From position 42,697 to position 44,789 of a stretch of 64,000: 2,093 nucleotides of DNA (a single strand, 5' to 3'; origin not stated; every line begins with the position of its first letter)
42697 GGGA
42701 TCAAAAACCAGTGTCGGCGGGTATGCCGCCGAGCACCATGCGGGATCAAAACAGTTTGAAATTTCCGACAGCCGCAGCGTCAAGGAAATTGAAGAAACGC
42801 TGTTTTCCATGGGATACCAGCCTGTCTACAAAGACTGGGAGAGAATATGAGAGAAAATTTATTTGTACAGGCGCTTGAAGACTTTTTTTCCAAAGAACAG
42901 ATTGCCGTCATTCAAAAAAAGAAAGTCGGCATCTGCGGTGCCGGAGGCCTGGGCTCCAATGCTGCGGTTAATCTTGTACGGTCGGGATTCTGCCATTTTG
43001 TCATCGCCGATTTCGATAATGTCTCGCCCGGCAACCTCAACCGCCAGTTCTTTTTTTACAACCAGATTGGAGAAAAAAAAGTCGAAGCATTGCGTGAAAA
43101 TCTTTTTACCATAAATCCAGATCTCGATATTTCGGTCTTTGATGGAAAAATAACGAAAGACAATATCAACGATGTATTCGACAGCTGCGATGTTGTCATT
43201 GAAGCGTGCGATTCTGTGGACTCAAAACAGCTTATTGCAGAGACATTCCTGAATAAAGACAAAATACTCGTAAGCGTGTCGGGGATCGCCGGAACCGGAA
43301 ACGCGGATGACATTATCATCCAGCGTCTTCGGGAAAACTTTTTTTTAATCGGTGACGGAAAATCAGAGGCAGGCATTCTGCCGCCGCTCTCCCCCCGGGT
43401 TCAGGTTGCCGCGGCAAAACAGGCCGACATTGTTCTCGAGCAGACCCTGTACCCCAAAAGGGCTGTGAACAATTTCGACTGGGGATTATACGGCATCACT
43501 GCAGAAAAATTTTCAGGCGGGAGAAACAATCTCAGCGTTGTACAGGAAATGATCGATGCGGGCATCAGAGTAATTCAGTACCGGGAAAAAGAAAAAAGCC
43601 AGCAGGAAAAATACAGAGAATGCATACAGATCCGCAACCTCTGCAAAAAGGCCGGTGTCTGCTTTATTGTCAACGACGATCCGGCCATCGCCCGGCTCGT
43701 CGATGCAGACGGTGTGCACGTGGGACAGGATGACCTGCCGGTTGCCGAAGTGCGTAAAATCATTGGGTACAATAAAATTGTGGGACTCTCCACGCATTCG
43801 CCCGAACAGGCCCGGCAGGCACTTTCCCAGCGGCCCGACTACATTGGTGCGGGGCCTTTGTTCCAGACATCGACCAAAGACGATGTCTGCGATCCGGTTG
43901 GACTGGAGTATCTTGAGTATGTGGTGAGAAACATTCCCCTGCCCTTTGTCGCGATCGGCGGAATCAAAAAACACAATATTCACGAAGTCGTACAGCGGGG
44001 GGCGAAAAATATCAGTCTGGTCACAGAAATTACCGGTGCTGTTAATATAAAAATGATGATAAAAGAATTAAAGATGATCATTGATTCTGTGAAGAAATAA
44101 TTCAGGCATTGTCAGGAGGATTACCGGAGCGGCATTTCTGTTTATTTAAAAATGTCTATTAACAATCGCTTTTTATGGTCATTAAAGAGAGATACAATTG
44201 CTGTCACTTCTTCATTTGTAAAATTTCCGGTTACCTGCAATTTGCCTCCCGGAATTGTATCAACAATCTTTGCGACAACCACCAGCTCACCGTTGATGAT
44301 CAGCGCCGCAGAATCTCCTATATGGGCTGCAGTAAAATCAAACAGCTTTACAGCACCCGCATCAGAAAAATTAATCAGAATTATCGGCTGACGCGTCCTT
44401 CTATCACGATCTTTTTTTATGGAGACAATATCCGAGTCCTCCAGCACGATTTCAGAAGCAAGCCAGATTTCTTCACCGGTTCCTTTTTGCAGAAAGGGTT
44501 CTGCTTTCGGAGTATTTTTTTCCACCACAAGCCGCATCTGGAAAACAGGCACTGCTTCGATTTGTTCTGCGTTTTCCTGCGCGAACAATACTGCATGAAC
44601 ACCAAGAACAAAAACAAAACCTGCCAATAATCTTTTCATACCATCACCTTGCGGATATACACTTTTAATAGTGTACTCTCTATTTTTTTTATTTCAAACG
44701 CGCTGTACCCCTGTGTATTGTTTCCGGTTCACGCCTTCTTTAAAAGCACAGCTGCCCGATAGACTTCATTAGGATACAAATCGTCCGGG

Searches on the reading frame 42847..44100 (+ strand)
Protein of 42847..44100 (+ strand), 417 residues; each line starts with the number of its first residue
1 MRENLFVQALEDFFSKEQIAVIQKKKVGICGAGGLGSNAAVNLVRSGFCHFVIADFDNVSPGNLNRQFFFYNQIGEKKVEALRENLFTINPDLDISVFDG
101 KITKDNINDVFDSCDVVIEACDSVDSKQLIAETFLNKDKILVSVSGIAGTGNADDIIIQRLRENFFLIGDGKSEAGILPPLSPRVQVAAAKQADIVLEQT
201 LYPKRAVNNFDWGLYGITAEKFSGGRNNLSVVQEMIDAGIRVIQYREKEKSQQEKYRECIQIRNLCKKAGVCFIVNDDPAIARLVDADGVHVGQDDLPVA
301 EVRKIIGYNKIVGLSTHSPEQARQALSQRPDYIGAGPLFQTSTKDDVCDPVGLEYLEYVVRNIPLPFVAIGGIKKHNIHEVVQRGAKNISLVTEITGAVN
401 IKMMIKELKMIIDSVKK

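Call 51: search_protein_families(library=pfam, proteins=[window:42847-44100:+], max_evalue=0.00001)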
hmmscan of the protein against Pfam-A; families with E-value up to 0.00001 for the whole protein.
window:42847-44100:+ (417 aa): 2 families
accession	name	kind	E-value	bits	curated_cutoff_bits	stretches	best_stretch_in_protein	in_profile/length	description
PF02581.23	TMP-TENI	-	9.5e-63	211.2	27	1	214-395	1-180/180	Thiamine monophosphate synthase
PF00899.27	ThiF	-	2.6e-35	122.1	28.1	1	12-153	8-150/238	ThiF family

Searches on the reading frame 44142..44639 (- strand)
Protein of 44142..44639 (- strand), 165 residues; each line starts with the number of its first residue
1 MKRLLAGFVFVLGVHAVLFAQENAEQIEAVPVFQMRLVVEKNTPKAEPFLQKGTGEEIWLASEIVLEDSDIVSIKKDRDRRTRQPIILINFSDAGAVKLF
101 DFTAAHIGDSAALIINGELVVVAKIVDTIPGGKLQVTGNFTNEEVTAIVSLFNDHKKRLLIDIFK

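Call 51: search_protein_families(library=pfam, proteins=[window:44142-44639:-], max_evalue=0.00001)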
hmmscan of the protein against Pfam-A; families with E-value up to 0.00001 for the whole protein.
window:44142-44639:- (165 aa): 1 family
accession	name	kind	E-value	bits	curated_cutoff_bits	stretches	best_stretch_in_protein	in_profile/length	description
PF22599.2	SecDF_P1_head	-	2.4e-15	56.8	27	1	53-149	8-104/114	SecDF, P1 head subdomain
